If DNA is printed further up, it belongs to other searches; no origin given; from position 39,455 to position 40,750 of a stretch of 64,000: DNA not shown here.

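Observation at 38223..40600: Divergent gene pair: second MreB paralog with altered nucleotide-binding motif facing a 442-aa beta-rich membrane protein across a palindromic intergenic region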

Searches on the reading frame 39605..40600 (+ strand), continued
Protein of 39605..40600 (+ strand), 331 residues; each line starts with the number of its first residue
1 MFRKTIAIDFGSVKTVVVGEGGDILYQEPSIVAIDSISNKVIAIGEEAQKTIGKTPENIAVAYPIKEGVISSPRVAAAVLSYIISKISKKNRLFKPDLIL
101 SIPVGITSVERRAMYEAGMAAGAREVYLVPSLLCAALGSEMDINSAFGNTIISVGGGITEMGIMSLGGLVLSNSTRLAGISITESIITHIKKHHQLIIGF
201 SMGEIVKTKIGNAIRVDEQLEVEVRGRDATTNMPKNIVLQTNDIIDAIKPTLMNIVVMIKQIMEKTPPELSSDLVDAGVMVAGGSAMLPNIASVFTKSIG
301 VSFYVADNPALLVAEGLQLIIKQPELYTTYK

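Call 90: fold_search(model_id=the predicted structure, library=pdb)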
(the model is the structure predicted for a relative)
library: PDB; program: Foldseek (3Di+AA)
matches with E <= 10: 974; with E <= 0.001: 469
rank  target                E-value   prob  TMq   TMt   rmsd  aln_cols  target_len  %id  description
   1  9a5t_B                9.4e-34  1.00  0.87  0.86   2.9       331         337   34  Integrative model of MBL-MREB by crosslinking MS and deep learning (released 2024-09-18)
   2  1jce                  7.6e-31  1.00  0.86  0.85   3.1       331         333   34  MREB FROM THERMOTOGA MARITIMA (released 2001-09-19)
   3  1jcf                  9.0e-31  1.00  0.87  0.85   3.1       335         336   34  MREB FROM THERMOTOGA MARITIMA, TRIGONAL (released 2001-09-19)
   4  9a51_A                1.3e-30  1.00  0.87  0.87   3.4       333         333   34  Integrative model of MBL-YTXH by crosslinking MS and deep learning (released 2024-09-18)
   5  8azg                  1.9e-30  1.00  0.83  0.84   3.3       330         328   35  Crystal structure of MreB from Geobacillus stearothermophilus ATCC7953 in complex with ATP (released 2023-09-13)
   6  7zpt                  2.8e-30  1.00  0.80  0.80   3.9       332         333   35  Crystal structure of MreB from Geobacillus stearothermophilus ATCC7953 (released 2023-05-10)
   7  8aam                  4.9e-30  1.00  0.80  0.82   3.8       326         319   34  Crystal structure of MreB from Geobacillus stearothermophilus ATCC7953 (released 2023-07-12)
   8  2wus_A                6.6e-30  1.00  0.87  0.86   3.0       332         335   35  Bacterial actin MreB assembles in complex with cell shape protein RodZ (released 2010-06-30)
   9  7zpu                  8.7e-30  1.00  0.80  0.83   3.8       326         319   34  Crystal structure of MreB from Geobacillus stearothermophilus ATCC7953 in complex with ATP (released 2023-05-10)
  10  4czf                  1.2e-29  1.00  0.85  0.86   2.9       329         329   33  C. crescentus MreB, single filament, ADP (released 2014-06-11)
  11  4czg                  1.4e-29  1.00  0.85  0.88   2.9       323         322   34  C. crescentus MreB, single filament, ADP, A22 inhibitor (released 2014-06-11)
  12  8ab4                  1.5e-29  1.00  0.79  0.83   3.7       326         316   35  Crystal structure of MreB from Geobacillus stearothermophilus ATCC7953 in complex with GTP (released 2023-07-12)
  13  4czm_A                3.4e-29  1.00  0.86  0.85   3.2       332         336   33  C. crescentus MreB, monomeric, AMPPNP (released 2014-08-13)
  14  1jcg                  4.8e-29  1.00  0.86  0.85   3.1       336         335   34  MREB FROM THERMOTOGA MARITIMA, AMPPNP (released 2001-09-19)
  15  4czj_A                8.4e-29  1.00  0.81  0.85   3.3       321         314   35  C. crescentus MreB, double filament, AMPPNP (released 2014-06-11)
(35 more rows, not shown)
